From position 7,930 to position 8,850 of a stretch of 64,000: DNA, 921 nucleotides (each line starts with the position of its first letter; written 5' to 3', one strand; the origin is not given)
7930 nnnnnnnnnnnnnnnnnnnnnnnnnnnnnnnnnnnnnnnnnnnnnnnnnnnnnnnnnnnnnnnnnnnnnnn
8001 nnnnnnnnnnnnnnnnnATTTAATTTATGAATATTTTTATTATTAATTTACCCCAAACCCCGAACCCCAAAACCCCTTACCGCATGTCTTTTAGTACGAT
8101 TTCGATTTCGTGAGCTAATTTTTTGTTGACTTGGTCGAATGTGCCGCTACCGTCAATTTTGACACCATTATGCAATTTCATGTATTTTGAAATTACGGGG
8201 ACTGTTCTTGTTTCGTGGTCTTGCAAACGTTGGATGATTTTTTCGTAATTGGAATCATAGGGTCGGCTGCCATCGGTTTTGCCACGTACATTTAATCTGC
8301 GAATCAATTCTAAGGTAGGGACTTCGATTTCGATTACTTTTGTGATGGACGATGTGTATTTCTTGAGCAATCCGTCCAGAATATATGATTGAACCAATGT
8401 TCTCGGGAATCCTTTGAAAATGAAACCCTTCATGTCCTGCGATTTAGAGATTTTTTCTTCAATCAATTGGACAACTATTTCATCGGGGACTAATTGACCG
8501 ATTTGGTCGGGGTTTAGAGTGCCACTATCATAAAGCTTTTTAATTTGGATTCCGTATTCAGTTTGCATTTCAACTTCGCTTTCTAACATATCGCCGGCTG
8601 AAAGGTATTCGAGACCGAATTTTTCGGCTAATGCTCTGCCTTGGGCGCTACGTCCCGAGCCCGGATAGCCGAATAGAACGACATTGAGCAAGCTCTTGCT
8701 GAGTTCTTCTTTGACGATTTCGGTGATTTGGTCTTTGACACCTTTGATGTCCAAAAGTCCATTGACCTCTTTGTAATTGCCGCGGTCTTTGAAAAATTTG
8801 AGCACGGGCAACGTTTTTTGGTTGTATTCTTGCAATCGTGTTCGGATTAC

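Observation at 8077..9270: Tandem-fused double adenylate kinase with a degenerate second P-loop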

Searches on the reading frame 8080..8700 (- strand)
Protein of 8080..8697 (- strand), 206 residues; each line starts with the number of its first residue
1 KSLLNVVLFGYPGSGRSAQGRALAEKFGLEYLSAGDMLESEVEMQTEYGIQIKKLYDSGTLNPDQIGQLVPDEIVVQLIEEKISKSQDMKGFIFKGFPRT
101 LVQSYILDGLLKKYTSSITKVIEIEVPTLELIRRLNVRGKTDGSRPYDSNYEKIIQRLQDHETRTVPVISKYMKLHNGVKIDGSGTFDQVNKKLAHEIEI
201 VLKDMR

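Call 4: search_protein_families(library=ncbifam, proteins=[window:8080-8697:-], max_evalue=0.01)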
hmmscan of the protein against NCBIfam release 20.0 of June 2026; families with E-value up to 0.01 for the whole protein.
window:8080-8697:- (206 aa): 24 families
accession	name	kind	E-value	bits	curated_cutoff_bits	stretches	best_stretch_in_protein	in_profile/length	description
NF001381.0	PRK00279.1-3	equivalog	7.8e-46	156.2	187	1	4-198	1-185/188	adenylate kinase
TIGR01351.1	adk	subfamily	1.3e-39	136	168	2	5-139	1-128/212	adenylate kinase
NF011100.0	PRK14527.1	equivalog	1.6e-37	129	154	1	6-196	9-188/191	adenylate kinase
NF002700.0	PRK02496.1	equivalog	2.3e-37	128.5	262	1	5-198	3-182/184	adenylate kinase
NF001380.0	PRK00279.1-2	equivalog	2.4e-37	128.4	251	1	4-138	1-127/216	adenylate kinase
NF011105.0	PRK14532.1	equivalog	3.4e-37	127.8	162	1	4-197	1-184/189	adenylate kinase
NF011101.0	PRK14528.1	equivalog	8.2e-36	123.5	195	1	5-198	3-186/187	adenylate kinase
NF010381.0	PRK13808.1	equivalog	4.6e-33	115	426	1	6-200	3-193/335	adenylate kinase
NF001379.0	PRK00279.1-1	equivalog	8.5e-31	107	268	1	5-155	2-141/216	adenylate kinase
NF001385.0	PRK00279.2-3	equivalog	1.2e-30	106.8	315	2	6-138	7-130/213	adenylate kinase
NF011104.0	PRK14531.1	equivalog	2.3e-26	92.6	160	1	7-196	6-180/183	adenylate kinase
TIGR01359.1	UMP_CMP_kin_fam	subfamily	9.9e-26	90.8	207.6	1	8-195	4-181/185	UMP-CMP kinase family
TIGR01360.1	aden_kin_iso1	equivalog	7.6e-25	87.7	284.1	1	7-199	7-186/188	adenylate kinase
NF001382.0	PRK00279.1-4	equivalog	8.3e-24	84.3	334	1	4-138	1-128/212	adenylate kinase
NF001387.0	PRK00279.2-5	equivalog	4.6e-23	82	373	1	4-138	1-125/224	adenylate kinase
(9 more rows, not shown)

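Call 12: find_homologous_proteins(query=window:8080-8697:-, max_evalue=0.00001)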
Query window:8080-8697:- (206 aa): 910 proteins with E <= 0.00001 among 1170 candidates; the best 120 are listed.
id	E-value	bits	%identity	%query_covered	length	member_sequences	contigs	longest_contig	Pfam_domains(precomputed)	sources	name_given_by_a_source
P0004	2.3e-136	470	96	100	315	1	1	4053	PF00406.30,PF13207.13,PF13238.13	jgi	jgi:adenylate kinase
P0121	6.0e-100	351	66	83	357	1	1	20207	PF00406.30,PF02224.25,PF13207.13,PF13238.13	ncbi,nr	ncbi:MAG: adenylate kinase, partial [Ignavibacteriales bacterium]|nr:adenylate kinase [Ignavibacteri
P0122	8.3e-99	347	61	100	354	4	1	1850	PF00406.30,PF13207.13,PF13238.13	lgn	-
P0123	4.7e-98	345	62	100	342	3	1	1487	PF00406.30,PF13207.13,PF13238.13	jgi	jgi:adenylate kinase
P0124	8.4e-98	344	62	100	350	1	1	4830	PF00406.30,PF13207.13,PF13238.13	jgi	-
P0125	1.1e-96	340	62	100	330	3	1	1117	PF00406.30,PF13207.13,PF13238.13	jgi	jgi:adenylate kinase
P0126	8.5e-96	337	62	100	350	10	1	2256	PF00406.30,PF13207.13,PF13238.13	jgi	jgi:adenylate kinase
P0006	9.4e-96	337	96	54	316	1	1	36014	PF17213.10,PF00406.30,PF02224.25,PF13207.13,PF13238.13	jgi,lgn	jgi:adenylate kinase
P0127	1.2e-95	337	63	100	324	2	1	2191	PF00406.30,PF13207.13,PF13238.13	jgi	jgi:adenylate kinase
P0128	1.6e-95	336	60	100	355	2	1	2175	PF00406.30,PF13207.13,PF13238.13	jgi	jgi:adenylate kinase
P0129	1.1e-94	334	55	99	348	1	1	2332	PF00406.30,PF13207.13,PF13238.13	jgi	-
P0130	3.1e-94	332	62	100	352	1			PF00406.30,PF13207.13,PF13238.13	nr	nr:nucleoside monophosphate kinase [Melioribacteraceae bacterium]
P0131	4.6e-94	332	62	100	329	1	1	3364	PF00406.30,PF13207.13,PF13238.13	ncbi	ncbi:MAG: hypothetical protein RL091_2923, partial [Verrucomicrobiota bacterium]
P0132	2.1e-93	329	61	100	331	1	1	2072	PF00406.30,PF13207.13,PF13238.13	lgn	-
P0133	1.6e-91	323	62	100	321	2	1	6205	PF00406.30,PF13207.13,PF13238.13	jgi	-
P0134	1.0e-90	321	62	76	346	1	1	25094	PF00406.30,PF02224.25,PF13207.13,PF13238.13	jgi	jgi:adenylate kinase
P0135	2.3e-90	320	57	99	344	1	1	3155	PF00406.30,PF13207.13,PF13238.13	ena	-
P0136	8.5e-90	318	60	77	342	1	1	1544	PF17213.10,PF00406.30,PF02224.25,PF13671.13,PF13207.13,PF13238.13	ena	-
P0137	2.9e-89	316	58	100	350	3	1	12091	PF00406.30,PF13207.13,PF13238.13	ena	-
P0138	1.6e-88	314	54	100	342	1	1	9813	PF00406.30,PF13207.13,PF13238.13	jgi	-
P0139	2.3e-88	313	53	100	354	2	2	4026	PF00406.30,PF13207.13,PF13238.13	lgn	-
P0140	3.3e-88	312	55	100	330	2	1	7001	PF00406.30,PF13207.13,PF13238.13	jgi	jgi:adenylate kinase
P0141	6.4e-88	312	54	100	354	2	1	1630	PF00406.30,PF13207.13,PF13238.13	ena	-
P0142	9.4e-88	311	55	100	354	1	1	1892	PF00406.30,PF13207.13,PF13238.13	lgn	-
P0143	2.7e-87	310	55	100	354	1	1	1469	PF00406.30,PF13207.13,PF13238.13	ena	-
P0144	6.3e-87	308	53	100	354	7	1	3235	PF00406.30,PF13207.13,PF13238.13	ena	-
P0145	1.4e-86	307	54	100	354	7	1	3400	PF00406.30,PF13207.13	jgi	-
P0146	5.9e-86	305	54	97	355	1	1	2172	PF00406.30,PF13207.13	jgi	jgi:adenylate kinase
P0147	5.9e-86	305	53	100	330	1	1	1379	PF00406.30,PF13207.13,PF13238.13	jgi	jgi:adenylate kinase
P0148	1.5e-85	304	59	100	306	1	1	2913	PF00406.30,PF13207.13,PF13238.13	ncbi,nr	ncbi:MAG: nucleoside monophosphate kinase, partial [Bacteroidales bacterium]|nr:nucleoside monophosp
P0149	1.9e-85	303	54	97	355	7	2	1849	PF00406.30,PF13207.13,PF13238.13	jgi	jgi:adenylate kinase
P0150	6.4e-85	302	61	81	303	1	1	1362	PF00406.30,PF13207.13,PF13238.13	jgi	jgi:adenylate kinase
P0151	8.7e-85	301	52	83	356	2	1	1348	PF00406.30,PF02224.25,PF13671.13,PF13207.13,PF13238.13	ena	-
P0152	3.2e-84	299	52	100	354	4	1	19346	PF00406.30,PF13207.13,PF13238.13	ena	-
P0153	8.0e-84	298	51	100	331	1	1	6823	PF00406.30,PF13207.13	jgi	-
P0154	1.3e-83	298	61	63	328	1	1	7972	PF00406.30,PF02224.25,PF13671.13,PF13207.13,PF13238.13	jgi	-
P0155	2.9e-83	296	61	69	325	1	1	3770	PF00406.30,PF02224.25,PF13207.13,PF13238.13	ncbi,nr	ncbi:MAG: adenylate kinase, partial [Bacteroidetes bacterium]|nr:adenylate kinase [Bacteroidota bact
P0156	3.2e-82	293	51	85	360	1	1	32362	PF00406.30,PF02224.25,PF13671.13,PF13207.13,PF00004.36,PF13238.13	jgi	-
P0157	6.2e-82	292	58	92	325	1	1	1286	PF00406.30,PF13207.13,PF13238.13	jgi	jgi:adenylate kinase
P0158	4.3e-81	289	48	81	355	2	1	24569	PF17213.10,PF00406.30,PF02223.24,PF02224.25,PF13671.13,PF13207.13,PF00004.36,PF13238.13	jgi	jgi:adenylate kinase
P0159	1.3e-80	288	59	77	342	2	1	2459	PF00406.30,PF13207.13,PF13238.13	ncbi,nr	ncbi:MAG: adenylate kinase, partial [Spirochaetaceae bacterium]|nr:adenylate kinase [Spirochaetaceae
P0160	1.4e-80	288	61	100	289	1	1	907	PF00406.30,PF13207.13,PF13238.13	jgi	jgi:adenylate kinase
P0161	3.5e-80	286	47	94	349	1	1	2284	PF00406.30,PF13671.13,PF13207.13,PF13238.13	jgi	-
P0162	3.9e-80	286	58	73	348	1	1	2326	PF00406.30,PF13671.13,PF13207.13,PF13238.13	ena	-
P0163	8.4e-80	285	62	100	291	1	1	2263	PF00406.30,PF13207.13,PF13238.13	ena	-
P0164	1.9e-79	284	51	92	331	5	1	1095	PF00406.30,PF13207.13,PF13238.13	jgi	jgi:adenylate kinase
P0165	1.0e-78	282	62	100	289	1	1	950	PF00406.30,PF13207.13,PF13238.13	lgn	-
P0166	1.3e-78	281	60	100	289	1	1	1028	PF00406.30,PF13207.13,PF13238.13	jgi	jgi:adenylate kinase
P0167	1.9e-78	281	59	100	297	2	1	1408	PF00406.30,PF13207.13,PF13238.13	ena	-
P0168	2.4e-78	280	64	97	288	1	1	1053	PF00406.30,PF13207.13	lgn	-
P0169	1.1e-77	278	45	100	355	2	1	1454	PF00406.30,PF13207.13,PF13238.13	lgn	-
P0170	1.6e-77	278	61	100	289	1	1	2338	PF00406.30,PF13207.13,PF13238.13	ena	-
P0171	1.7e-77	278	61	100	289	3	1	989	PF00406.30,PF13207.13,PF13238.13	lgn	-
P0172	2.2e-77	277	61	99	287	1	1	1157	PF00406.30,PF13207.13,PF13238.13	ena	-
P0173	3.3e-77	277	61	100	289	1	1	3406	PF00406.30,PF13207.13,PF13238.13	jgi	jgi:adenylate kinase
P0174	3.6e-77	276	41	96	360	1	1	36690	PF17213.10,PF00406.30,PF02224.25,PF13671.13,PF13207.13,PF13238.13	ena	-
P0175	4.2e-77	276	55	100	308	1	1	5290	PF00406.30,PF13207.13,PF13238.13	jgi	-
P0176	6.3e-77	276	63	100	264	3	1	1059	PF00406.30,PF13207.13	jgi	jgi:adenylate kinase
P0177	6.9e-77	276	60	100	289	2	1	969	PF00406.30,PF13207.13,PF13238.13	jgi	jgi:adenylate kinase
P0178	2.8e-75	270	59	100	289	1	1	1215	PF00406.30,PF13207.13,PF13238.13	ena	-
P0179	8.9e-75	269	58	65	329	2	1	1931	PF00406.30,PF02224.25,PF13671.13,PF13207.13,PF13238.13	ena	-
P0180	3.8e-74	267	61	100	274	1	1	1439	PF00406.30,PF13207.13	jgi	jgi:adenylate kinase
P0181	4.9e-74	266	59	100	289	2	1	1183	PF00406.30,PF13207.13,PF13238.13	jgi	jgi:adenylate kinase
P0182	5.0e-74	266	60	97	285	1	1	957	PF00406.30,PF13207.13,PF13238.13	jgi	jgi:adenylate kinase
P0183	1.4e-73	265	62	99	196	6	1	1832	PF00406.30,PF13207.13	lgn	-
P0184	1.8e-73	264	63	100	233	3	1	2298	PF00406.30,PF13207.13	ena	-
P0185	3.2e-73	264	59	100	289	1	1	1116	PF00406.30,PF13207.13,PF13238.13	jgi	jgi:adenylate kinase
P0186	3.9e-73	263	58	100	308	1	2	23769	PF00406.30,PF13207.13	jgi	jgi:adenylate kinase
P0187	6.1e-73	263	48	100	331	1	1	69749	PF00406.30,PF13207.13,PF13238.13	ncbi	-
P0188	1.9e-72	261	62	100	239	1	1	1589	PF00406.30,PF13207.13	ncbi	ncbi:MAG TPA: nucleoside monophosphate kinase, partial [Verrucomicrobiae bacterium]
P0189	2.3e-72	261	57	97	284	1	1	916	PF00406.30,PF13207.13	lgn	-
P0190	2.4e-72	261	64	57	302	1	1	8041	PF00406.30,PF02224.25,PF13207.13,PF00004.36,PF13238.13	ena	-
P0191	2.6e-72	261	44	96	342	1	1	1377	PF00406.30,PF13207.13,PF13238.13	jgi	jgi:adenylate kinase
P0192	3.9e-72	260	41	93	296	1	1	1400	PF00406.30,PF02224.25,PF13671.13,PF13207.13,PF13238.13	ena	-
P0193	4.3e-72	260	62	100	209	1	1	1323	PF00406.30,PF13207.13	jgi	-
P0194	8.1e-72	259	61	99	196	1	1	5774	PF00406.30,PF13207.13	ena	-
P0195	1.0e-71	259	60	100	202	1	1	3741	PF00406.30,PF13207.13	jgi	-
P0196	1.2e-71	258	62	100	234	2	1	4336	PF00406.30,PF13207.13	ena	-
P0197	1.4e-71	258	57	100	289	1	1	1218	PF00406.30,PF13207.13,PF13238.13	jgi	jgi:adenylate kinase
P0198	1.5e-71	258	61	100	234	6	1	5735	PF00406.30,PF13207.13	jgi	-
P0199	2.6e-71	257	54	97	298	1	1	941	PF00406.30,PF13207.13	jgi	jgi:adenylate kinase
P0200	4.2e-71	257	62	56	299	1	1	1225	PF00406.30,PF02224.25,PF13207.13,PF13238.13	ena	-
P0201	9.6e-71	256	65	54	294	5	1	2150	PF00406.30,PF02224.25,PF13207.13,PF00004.36,PF13238.13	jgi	jgi:adenylate kinase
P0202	1.1e-70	255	62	100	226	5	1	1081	PF00406.30,PF13207.13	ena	-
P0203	1.2e-70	255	60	97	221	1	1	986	PF00406.30,PF13207.13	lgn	-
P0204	1.8e-70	255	57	99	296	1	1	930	PF00406.30,PF13207.13,PF13238.13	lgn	-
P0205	1.9e-70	255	61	100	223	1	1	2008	PF00406.30,PF13207.13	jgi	jgi:adenylate kinase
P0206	2.4e-70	254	61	100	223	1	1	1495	PF00406.30,PF13207.13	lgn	-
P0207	4.4e-70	253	60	99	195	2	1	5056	PF00406.30,PF13207.13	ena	-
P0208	4.5e-70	253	54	100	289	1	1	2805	PF00406.30,PF13207.13,PF13238.13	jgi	jgi:adenylate kinase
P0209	4.6e-70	253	62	97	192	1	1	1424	PF00406.30,PF13207.13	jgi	jgi:adenylate kinase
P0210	4.8e-70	253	65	54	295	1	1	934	PF00406.30,PF02224.25,PF13207.13,PF00004.36,PF13238.13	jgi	-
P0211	1.1e-69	252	63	96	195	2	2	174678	PF00406.30,PF13207.13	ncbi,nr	ncbi:MAG: hypothetical protein A2W99_08445 [Bacteroidetes bacterium GWF2_33_16]|nr:MAG: hypothetical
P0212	1.2e-69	252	59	100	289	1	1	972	PF00406.30,PF13207.13,PF13238.13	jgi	jgi:adenylate kinase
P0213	2.3e-69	251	59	100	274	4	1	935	PF00406.30,PF13207.13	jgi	-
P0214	2.5e-69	251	56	100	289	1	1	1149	PF00406.30,PF13207.13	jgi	jgi:adenylate kinase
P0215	2.5e-69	251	53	100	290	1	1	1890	PF00406.30,PF13207.13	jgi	jgi:adenylate kinase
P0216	3.4e-69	250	56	100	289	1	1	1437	PF00406.30,PF13207.13,PF13238.13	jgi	jgi:adenylate kinase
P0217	6.2e-69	250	54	100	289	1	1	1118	PF00406.30,PF13207.13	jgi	jgi:adenylate kinase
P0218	9.9e-69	249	57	100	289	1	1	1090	PF00406.30,PF13207.13,PF13238.13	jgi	jgi:adenylate kinase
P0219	1.7e-68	248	63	97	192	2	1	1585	PF00406.30,PF13207.13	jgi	-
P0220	1.9e-68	248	69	83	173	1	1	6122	PF00406.30,PF13207.13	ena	-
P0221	4.2e-68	247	60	57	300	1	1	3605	PF00406.30,PF02224.25,PF13207.13,PF00004.36,PF13238.13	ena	-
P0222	6.0e-68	246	60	100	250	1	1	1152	PF00406.30,PF13207.13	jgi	jgi:adenylate kinase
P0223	6.3e-68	246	56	97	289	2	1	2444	PF00406.30,PF13207.13,PF13238.13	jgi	jgi:adenylate kinase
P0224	6.7e-68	246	55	97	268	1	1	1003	PF00406.30,PF13207.13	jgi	jgi:adenylate kinase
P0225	7.4e-68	246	48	98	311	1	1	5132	PF00406.30,PF13207.13,PF13238.13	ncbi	-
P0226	8.5e-68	246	58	100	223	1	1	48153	PF00406.30,PF13207.13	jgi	jgi:adenylate kinase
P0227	1.1e-67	246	60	100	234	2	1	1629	PF00406.30,PF13207.13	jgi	-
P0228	1.7e-67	245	55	100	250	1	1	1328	PF00406.30,PF13207.13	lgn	-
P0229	2.1e-67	245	62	97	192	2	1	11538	PF00406.30,PF13207.13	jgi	-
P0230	2.1e-67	245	73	51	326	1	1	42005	PF00406.30,PF13207.13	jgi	jgi:adenylate kinase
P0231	2.2e-67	245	59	97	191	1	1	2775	PF00406.30,PF13207.13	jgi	-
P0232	3.0e-67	244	59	97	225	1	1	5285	PF00406.30,PF13207.13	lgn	-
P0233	3.5e-67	244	40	98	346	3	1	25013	PF17213.10,PF00406.30,PF02224.25,PF13671.13,PF13207.13,PF13238.13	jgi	-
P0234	7.5e-67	243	45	100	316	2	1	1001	PF00406.30,PF13207.13,PF13238.13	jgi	-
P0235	8.9e-67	243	59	100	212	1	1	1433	PF00406.30,PF13207.13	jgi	jgi:adenylate kinase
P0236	9.2e-67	243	56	97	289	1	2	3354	PF00406.30,PF13207.13,PF13238.13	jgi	jgi:adenylate kinase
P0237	1.3e-66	242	57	100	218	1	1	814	PF00406.30,PF13207.13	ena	-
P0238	2.1e-66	241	51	100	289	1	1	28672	PF00406.30,PF13207.13,PF13238.13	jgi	-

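Call 17: find_related_loci(query=A1, collection=genome_contigs, flank=10000)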
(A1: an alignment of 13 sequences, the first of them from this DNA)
Query A1 (207 aa) in genome_contigs; peptide patterns used: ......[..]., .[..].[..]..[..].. (x = any residue, [..] = any of these).
600 stretches matched a pattern (row limit reached: there are more); 579 encode a relative of the query (tblastn E <= 1e-3); the best 80 are kept; 80 distinct loci.
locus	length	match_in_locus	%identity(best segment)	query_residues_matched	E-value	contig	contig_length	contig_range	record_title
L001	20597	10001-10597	63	1-207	7e-84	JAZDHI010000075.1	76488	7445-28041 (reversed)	MAG: Bacteroidota bacterium isolate MEGAHIT-group-0.314 k141_15743198, whole genome shotgun sequence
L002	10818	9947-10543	63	1-207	7e-83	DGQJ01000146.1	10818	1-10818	MAG TPA_asm: Bacteroidales bacterium UBA4417 UBA4417_contig_7973, whole genome shotgun sequence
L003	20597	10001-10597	63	1-207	1e-82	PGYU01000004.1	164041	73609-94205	MAG: Ignavibacteriae bacterium HGW-Ignavibacteriae-1 08E140C01_z5_2013_Ig3399_v2_scaffold_98, whole genome shotgun seque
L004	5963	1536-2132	62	1-207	5e-82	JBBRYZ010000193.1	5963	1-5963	MAG: Bacteroidales bacterium isolate metawrap_la5_11 metawrap_la5_11_K_893837_L_5963_cov_25.3751, whole genome shotgun s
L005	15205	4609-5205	62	1-207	6e-82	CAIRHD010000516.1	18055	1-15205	MAG: uncultured Bacteroidales bacterium isolate KTt_bin-0938 genome assembly, contig: bin-0938:516/629, whole genome sho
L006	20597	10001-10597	62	1-207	6e-81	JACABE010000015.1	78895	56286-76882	MAG: Bacteroidetes bacterium isolate Cfx3-09 MAG09_15, whole genome shotgun sequence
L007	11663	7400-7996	62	1-207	4e-81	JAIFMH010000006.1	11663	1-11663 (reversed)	MAG: Bacteroidetes bacterium isolate bin_3 scaffold_7677, whole genome shotgun sequence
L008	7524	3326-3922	62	1-207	1e-80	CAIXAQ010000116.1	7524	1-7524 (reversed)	MAG: uncultured Bacteroidales bacterium isolate LJ-5-9m_bin-0023 genome assembly, contig: bin-0023:116/995, whole genome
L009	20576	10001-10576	64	1-200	2e-80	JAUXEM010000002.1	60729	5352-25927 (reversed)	MAG: Salinivirgaceae bacterium isolate CSMAG_2877 CSMAG_2877_k117_7478519_length_60729_cov_13.5156, whole genome shotgun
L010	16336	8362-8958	61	1-207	2e-80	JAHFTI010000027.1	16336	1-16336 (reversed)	MAG: Opitutaceae bacterium isolate nzgw617 NODE_6846_length_16337_cov_2.610570, whole genome shotgun sequence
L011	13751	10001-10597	61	1-207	4e-80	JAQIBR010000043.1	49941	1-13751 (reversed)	MAG: Bacteroidales bacterium isolate GH48 k119_204465, whole genome shotgun sequence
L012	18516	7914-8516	60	1-201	6e-80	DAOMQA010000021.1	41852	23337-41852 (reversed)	MAG TPA_asm: Candidatus Kapaibacterium sp. isolate AMR_MDS_5846 NODE_411_length_41852_cov_8.951958, whole genome shotgun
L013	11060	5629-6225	60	1-207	6e-80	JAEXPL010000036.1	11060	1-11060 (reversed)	MAG: Verrucomicrobia bacterium isolate OH_HBrB_185 k127_1974465, whole genome shotgun sequence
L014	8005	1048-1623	65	1-200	5e-80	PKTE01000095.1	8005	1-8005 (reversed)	MAG: Salinivirgaceae bacterium isolate BM715 sc_4973, whole genome shotgun sequence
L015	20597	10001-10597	61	1-207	1e-79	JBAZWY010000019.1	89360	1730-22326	MAG: Lentimicrobiaceae bacterium isolate SO_2017_GW1_43 NODE_1608_length_89360_cov_5.069134_OW334_2017, whole genome sho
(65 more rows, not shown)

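Call 40: find_encoding_contigs(protein=P0211, flank=4000, max_places=2)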
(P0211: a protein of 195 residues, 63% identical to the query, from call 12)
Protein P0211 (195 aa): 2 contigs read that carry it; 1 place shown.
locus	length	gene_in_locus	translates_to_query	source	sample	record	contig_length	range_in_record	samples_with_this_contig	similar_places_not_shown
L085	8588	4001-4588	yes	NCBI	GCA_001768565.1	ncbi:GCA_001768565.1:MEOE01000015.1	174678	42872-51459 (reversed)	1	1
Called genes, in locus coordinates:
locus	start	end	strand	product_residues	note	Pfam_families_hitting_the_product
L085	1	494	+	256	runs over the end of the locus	PF06977:SdiA-regulated, PF08450:SGL (faint), PF13449:Phytase-like (faint)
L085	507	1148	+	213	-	-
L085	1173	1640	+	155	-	PF01928:CYTH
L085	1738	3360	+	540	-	PF00939:Na_sulph_symp, PF03600:CitMHS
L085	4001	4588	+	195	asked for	PF00406:ADK, PF13207:AAA_17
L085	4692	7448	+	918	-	-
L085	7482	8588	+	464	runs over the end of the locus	PF05576:Peptidase_S37, PF05577:Peptidase_S28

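Call 52: search_protein_representatives(protein=window:8080-8697:-)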
Query: 206 residues. Proteins with E-value up to 0.001 (for the whole library): 16725; up to 1e-10: 5203; up to 1e-30: 79. The best 150 are listed.
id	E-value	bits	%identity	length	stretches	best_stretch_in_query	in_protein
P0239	3.8e-105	366.1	32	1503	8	7-196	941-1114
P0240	1.6e-103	360.8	41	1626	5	7-150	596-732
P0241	6.1e-94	329.5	35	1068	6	7-192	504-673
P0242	3.1e-86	304.4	44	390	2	4-205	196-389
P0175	1.3e-77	276.2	52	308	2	1-206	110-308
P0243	6.3e-69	247.9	33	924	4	7-191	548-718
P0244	5.6e-68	244.8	34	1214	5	6-184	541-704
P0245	2.3e-67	242.8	32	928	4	5-194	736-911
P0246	6.9e-64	231.5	36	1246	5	6-138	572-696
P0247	7.7e-60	218.3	46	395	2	3-199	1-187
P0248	1.6e-57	210.8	47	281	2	3-203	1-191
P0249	1.9e-57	210.5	43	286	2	23-199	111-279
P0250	2.9e-57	209.9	32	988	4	7-191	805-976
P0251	2.7e-54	200.2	31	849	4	8-190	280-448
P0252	2.9e-53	196.8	32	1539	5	6-190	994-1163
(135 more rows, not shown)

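Call 57: find_related_loci(query=A1, collection=viral_contigs, flank=5000)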
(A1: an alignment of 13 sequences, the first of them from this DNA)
Query A1 (207 aa) in viral_contigs; peptide patterns used: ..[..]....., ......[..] (x = any residue, [..] = any of these).
114 stretches matched a pattern, but none encodes a relative of the query by tblastn (E <= 1e-3).
